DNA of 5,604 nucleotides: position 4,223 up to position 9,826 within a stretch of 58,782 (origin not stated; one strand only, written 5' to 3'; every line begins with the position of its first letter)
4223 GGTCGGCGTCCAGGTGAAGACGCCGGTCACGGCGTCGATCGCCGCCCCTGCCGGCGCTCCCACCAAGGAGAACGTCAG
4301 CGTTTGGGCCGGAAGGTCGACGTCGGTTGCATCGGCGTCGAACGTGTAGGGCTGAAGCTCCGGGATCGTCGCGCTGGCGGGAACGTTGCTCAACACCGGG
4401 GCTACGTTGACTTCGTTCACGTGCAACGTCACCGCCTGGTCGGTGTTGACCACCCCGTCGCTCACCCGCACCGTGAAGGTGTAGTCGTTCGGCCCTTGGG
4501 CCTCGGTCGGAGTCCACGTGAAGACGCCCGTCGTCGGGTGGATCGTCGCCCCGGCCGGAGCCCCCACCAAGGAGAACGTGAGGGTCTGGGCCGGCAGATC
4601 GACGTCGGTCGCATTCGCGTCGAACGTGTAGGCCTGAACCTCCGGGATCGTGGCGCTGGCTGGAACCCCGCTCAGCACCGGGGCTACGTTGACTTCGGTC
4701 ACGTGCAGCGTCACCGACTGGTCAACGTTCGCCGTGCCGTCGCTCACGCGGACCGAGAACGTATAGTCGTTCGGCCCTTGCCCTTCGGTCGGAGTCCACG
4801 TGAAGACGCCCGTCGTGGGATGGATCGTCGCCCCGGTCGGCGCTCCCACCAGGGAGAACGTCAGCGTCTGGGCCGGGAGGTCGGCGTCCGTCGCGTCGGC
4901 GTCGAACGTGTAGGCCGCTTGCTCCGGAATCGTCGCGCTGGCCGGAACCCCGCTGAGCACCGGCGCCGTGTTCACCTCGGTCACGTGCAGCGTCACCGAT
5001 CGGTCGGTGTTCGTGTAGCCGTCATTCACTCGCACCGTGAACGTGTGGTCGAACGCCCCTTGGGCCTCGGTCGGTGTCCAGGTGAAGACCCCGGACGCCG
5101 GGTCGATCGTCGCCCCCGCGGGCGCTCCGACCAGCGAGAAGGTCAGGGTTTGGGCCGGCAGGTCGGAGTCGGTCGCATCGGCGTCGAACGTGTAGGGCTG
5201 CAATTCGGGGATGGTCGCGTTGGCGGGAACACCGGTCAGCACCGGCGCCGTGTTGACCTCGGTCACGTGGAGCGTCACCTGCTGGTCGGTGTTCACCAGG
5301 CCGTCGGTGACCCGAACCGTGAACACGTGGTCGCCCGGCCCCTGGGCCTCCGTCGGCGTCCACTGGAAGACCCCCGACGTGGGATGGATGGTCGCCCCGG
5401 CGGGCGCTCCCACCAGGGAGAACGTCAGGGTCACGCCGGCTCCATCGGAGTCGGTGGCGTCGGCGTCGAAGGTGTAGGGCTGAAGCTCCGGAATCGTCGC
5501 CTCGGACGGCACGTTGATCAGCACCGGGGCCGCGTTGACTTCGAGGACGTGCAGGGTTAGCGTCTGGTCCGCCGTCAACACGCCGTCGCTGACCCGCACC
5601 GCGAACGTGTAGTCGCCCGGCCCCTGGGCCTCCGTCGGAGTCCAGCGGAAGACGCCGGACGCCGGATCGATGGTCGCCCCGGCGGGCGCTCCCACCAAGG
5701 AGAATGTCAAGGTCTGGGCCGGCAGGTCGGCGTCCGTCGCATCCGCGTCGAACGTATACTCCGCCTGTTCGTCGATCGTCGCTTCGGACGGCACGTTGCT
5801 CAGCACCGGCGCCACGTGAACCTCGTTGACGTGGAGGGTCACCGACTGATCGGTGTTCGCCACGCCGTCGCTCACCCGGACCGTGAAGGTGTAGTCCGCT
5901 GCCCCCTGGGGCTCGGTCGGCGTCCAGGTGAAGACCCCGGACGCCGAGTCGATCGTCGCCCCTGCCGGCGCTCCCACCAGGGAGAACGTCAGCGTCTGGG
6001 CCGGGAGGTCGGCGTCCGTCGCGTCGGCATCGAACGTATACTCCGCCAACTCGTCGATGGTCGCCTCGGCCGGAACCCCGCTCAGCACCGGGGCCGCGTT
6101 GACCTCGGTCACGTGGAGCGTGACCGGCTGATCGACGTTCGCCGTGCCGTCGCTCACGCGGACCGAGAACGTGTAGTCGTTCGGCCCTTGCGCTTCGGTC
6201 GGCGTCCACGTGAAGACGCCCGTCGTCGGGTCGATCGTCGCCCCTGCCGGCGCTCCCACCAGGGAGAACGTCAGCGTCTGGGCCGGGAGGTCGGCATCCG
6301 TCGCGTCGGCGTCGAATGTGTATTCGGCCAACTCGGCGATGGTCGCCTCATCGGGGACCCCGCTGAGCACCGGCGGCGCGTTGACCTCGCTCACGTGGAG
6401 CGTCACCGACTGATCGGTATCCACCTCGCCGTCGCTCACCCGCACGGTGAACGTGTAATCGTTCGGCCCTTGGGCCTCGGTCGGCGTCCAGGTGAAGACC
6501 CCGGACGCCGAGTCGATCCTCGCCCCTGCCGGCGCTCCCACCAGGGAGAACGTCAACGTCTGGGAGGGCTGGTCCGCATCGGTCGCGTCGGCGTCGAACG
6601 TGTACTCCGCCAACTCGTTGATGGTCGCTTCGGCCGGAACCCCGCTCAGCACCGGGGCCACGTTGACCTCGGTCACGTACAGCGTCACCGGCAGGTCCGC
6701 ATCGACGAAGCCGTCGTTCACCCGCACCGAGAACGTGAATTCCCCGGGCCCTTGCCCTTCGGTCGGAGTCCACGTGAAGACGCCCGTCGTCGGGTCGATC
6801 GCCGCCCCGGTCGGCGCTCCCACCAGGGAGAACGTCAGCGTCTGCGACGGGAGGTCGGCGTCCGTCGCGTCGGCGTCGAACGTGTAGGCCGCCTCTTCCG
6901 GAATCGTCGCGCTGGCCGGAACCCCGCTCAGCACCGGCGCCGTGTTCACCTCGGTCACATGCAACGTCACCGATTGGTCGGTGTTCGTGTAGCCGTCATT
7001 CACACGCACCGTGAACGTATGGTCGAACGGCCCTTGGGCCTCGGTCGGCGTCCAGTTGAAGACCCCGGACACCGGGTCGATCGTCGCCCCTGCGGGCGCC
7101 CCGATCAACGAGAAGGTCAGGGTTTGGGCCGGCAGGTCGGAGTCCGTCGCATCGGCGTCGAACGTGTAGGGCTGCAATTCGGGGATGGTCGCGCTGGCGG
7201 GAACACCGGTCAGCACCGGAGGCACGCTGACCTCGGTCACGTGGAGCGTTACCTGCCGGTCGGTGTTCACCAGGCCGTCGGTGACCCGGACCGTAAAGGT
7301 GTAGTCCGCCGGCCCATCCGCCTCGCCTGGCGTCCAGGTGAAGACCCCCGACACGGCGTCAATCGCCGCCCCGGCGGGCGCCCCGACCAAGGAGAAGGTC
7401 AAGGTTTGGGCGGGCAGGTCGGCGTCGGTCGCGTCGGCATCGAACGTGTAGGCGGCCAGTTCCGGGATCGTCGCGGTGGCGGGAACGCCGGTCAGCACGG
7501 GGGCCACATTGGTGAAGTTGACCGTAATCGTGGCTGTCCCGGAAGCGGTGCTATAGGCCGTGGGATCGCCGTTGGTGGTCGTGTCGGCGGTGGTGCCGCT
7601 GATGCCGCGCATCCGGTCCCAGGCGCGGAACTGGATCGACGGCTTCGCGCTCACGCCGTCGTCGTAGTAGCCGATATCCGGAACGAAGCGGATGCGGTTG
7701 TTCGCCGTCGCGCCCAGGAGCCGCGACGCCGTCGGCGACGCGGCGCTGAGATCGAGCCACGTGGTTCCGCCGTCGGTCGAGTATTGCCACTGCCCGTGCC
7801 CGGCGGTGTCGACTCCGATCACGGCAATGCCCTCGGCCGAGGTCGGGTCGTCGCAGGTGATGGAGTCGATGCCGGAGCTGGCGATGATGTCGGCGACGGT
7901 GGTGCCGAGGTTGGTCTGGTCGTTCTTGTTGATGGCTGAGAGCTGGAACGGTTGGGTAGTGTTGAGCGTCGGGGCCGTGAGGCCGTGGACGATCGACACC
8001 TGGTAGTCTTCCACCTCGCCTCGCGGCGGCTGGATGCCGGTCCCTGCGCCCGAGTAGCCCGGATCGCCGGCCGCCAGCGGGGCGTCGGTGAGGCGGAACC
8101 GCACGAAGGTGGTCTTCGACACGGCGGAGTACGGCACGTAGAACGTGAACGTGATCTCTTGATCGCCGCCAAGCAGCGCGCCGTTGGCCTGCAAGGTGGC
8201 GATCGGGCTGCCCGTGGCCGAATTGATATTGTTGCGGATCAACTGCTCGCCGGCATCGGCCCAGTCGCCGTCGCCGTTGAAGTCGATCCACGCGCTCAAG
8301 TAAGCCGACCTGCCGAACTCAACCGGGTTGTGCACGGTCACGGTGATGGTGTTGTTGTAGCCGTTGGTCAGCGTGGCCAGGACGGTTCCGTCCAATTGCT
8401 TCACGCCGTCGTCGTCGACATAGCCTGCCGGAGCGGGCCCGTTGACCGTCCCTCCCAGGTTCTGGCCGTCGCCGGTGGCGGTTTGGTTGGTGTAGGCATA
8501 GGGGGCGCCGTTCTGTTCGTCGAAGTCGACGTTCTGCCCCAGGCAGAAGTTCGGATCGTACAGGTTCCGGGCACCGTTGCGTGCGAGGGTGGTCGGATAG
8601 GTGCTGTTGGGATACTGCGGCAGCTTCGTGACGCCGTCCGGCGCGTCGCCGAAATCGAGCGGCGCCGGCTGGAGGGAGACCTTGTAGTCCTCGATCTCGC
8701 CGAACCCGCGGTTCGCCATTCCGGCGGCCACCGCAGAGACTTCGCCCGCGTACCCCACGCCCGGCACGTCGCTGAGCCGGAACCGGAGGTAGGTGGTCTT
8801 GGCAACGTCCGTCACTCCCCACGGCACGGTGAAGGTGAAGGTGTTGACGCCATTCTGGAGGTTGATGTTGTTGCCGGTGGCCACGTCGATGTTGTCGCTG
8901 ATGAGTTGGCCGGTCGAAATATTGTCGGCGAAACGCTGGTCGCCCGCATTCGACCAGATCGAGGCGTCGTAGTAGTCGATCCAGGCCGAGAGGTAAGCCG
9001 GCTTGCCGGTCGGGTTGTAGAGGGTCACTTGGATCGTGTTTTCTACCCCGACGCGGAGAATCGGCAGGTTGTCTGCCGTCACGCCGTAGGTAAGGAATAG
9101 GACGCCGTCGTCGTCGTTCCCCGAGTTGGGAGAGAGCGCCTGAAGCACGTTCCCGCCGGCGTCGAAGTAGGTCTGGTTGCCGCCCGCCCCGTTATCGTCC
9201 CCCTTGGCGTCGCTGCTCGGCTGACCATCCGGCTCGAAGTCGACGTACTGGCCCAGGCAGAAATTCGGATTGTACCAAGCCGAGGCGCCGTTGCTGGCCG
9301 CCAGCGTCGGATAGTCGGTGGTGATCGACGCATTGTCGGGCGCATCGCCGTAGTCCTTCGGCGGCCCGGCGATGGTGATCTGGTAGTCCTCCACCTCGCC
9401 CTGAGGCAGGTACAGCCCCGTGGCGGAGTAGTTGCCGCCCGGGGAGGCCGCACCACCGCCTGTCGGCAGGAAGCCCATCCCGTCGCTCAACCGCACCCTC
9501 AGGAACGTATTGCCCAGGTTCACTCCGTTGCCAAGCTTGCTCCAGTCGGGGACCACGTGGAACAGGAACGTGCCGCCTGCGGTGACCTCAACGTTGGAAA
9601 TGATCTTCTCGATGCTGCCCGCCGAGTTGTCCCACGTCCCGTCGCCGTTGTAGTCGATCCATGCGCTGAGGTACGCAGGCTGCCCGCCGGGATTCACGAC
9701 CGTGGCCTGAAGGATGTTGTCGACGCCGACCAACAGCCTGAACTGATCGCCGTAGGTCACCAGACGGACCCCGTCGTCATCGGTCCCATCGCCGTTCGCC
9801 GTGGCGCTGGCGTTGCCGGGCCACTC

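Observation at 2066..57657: Mirror-image pair of paralogous giant genes (7,910 and 10,376 codons) as a candidate two-member surface mega-protein system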

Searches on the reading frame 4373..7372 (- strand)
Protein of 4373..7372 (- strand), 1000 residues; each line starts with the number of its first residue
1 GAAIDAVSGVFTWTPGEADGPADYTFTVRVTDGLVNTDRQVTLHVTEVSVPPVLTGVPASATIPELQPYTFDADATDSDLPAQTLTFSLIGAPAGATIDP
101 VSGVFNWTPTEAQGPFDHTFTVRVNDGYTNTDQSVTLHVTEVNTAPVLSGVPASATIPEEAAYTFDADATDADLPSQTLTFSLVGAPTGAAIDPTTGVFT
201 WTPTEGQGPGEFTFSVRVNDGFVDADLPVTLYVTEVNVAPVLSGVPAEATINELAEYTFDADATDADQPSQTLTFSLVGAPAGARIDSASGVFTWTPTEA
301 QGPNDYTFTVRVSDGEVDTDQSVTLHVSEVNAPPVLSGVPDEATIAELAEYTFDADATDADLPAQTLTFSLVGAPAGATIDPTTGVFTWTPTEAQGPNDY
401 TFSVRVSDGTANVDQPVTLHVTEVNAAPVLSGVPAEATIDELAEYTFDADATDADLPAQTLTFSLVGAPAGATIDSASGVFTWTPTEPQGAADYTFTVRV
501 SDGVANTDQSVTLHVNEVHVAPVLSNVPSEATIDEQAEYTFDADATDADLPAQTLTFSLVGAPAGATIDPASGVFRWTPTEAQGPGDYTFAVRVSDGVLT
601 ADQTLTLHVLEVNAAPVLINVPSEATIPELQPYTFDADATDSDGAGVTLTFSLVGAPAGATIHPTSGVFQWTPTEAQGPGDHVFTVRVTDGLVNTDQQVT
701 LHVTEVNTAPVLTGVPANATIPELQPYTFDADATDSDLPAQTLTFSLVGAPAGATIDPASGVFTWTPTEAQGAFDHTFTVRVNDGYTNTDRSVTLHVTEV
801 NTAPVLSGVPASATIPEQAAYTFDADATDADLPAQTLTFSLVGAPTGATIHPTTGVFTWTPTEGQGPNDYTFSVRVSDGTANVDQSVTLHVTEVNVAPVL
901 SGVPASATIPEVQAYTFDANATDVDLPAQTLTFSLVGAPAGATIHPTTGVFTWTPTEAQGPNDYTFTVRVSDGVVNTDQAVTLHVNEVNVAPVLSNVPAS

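Call 6: search_protein_families(library=pfam, proteins=[window:4373-7372:-], max_evalue=0.01)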
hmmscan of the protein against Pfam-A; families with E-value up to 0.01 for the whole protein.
window:4373-7372:- (1000 aa): 15 families
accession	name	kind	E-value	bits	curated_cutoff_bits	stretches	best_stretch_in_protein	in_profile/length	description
PF05345.18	He_PIG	-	1.9e-107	352.4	24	10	709-798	1-96/96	Putative Ig domain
PF17963.7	Big_9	-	3.4e-66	220.6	23.6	10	425-510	1-84/89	Bacterial Ig domain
PF18957.6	RibLong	-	6.4e-52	174.8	27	8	353-411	21-83/93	Long Rib domain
PF17892.7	Cadherin_5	-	2e-47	159.5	26.5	9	424-516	1-98/98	Cadherin-like domain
PF17803.7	Cadherin_4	-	1.1e-44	151.3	25.1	9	134-203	2-65/71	Bacterial cadherin-like domain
PF19077.6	Big_13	-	2.3e-24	86.2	27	1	634-704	30-99/102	Bacterial Ig-like domain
PF07495.19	Y_Y_Y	-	2.8e-10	40.4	26.6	0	585-609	37-64/65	Y_Y_Y domain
PF23148.1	Gp77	-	2.7e-07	31.5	27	0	469-515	17-69/84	Podophage GP4 fiber-tail adaptor protein gp77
PF16184.11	Cadherin_3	-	1.3e-06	28.7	25.5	0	262-287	25-50/106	Cadherin-like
PF08560.15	DUF1757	-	9.6e-06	25.9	21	0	734-795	59-120/148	Protein of unknown function (DUF1757)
PF24908.1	Ig_SIBA-E_2nd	-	8e-05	23.2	27.8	0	450-487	26-62/117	Integrin beta-like protein A-E, second Ig-like domain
PF12499.13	DUF3707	-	0.00099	20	24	0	482-557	20-95/148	Pherophorin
PF01448.29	ELM2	-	0.001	20.3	21.7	0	719-767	9-35/53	ELM2 domain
PF09188.15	DUF1951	-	0.0015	18.8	24.4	0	392-417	12-37/137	Domain of unknown function (DUF1951)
PF17288.8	Terminase_3C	-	0.0092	16.8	26.7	0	248-269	114-135/155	Terminase RNAseH like domain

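Call 12: search_protein_families(library=ncbifam, proteins=[window:4373-7372:-], max_evalue=0.01)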
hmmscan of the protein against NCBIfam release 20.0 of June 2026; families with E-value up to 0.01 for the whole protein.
window:4373-7372:- (1000 aa): 8 families
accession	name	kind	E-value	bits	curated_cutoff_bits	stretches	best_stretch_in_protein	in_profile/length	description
NF038112.1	myxo_dep_M36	subfamily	7.9e-131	437.6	1500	7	372-692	1232-1551/1604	myxosortase-dependent M36 family metallopeptidase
NF012211.1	tand_rpt_95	domain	6.6e-65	215.2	90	10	637-713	17-94/98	tandem-95 repeat protein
NF038111.1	rhom_dep_M36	equivalog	1e-34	119.3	1700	5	237-333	1184-1281/1315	rhombosortase-dependent M36 family metallopeptidase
NF047897.1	LctobiosidLnbX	equivalog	1.8e-13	49.3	2500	3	159-329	960-1135/1498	lacto-N-biosidase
NF047505.1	LIC_10177_fam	equivalog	6.1e-06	26.2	100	0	607-643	45-81/130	LIC_10177 family protein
NF038056.1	macrolide_MphM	exception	0.00077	19.1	610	0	711-735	90-114/298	macrolide 2'-phosphotransferase MphM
NF041523.1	post_COAP_1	domain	0.0022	18.4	40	0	240-277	57-94/115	post-COAP-1 domain-containing protein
NF000240.1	macrolide_MphC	exception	0.0078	15.7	550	0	700-732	81-113/299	Mph(C) family macrolide 2'-phosphotransferase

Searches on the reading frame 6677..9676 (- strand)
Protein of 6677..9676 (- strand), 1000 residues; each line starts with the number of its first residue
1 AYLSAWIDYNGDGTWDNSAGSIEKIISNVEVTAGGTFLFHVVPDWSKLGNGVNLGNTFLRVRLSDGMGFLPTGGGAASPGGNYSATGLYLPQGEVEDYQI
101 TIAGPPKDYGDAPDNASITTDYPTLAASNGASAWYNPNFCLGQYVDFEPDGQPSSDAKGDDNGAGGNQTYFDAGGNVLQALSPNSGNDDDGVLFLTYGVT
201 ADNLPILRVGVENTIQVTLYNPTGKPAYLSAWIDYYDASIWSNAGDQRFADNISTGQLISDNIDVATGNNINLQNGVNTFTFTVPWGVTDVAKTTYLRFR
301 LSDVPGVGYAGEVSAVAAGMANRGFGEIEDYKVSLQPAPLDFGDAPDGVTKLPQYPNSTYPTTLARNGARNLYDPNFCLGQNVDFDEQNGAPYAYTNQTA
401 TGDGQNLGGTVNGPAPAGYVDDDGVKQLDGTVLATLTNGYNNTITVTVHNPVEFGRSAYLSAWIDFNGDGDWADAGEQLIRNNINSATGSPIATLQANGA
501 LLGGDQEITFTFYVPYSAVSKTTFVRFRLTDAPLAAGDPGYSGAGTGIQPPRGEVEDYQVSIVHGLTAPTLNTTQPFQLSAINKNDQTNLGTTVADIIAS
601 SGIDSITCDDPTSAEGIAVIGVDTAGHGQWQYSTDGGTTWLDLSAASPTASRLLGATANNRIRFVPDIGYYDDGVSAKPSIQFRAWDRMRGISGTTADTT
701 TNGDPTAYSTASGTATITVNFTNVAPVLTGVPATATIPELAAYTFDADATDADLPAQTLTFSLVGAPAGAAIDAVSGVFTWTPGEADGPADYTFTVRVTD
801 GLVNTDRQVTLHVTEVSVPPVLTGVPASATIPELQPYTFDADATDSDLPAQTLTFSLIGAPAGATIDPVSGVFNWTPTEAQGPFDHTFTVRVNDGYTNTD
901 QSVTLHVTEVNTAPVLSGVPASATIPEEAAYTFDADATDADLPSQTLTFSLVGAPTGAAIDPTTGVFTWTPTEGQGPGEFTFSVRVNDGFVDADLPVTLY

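Call 6: search_protein_families(library=pfam, proteins=[window:6677-9676:-], max_evalue=0.01)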
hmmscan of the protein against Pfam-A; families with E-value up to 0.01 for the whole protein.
window:6677-9676:- (1000 aa): 7 families
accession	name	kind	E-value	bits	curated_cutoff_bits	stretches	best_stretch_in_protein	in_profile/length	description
PF20009.4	GEVED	-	1.5e-23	83.9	24.4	3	2-101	1-78/78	GEVED domain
PF05345.18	He_PIG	-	5.1e-22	78.6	24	3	913-990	1-83/96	Putative Ig domain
PF18957.6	RibLong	-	2.7e-14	54.2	27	2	933-987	21-77/93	Long Rib domain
PF17963.7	Big_9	-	2.5e-10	41.6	23.6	3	911-989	1-77/89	Bacterial Ig domain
PF17892.7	Cadherin_5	-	1.6e-09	37.9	26.5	2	910-989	1-84/98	Cadherin-like domain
PF17803.7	Cadherin_4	-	2.7e-08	34.6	25.1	3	902-971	2-65/71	Bacterial cadherin-like domain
PF19077.6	Big_13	-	0.00036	21.4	27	0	743-814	29-99/102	Bacterial Ig-like domain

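Call 12: search_protein_families(library=ncbifam, proteins=[window:6677-9676:-], max_evalue=0.01)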
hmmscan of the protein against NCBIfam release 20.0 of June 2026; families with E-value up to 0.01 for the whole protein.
window:6677-9676:- (1000 aa): 4 families
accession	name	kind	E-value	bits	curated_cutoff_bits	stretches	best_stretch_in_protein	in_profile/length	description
NF038112.1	myxo_dep_M36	subfamily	4e-18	64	1500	1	709-992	1272-1553/1604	myxosortase-dependent M36 family metallopeptidase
NF012211.1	tand_rpt_95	domain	3.4e-10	39.7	90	2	843-917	17-94/98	tandem-95 repeat protein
NF038111.1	rhom_dep_M36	equivalog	6.6e-07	27.1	1700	1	718-821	1179-1283/1315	rhombosortase-dependent M36 family metallopeptidase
NF047971.1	ThermolysLepto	equivalog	0.005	15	1350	0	5-103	693-772/776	M4 family metalopeptidase thermolysin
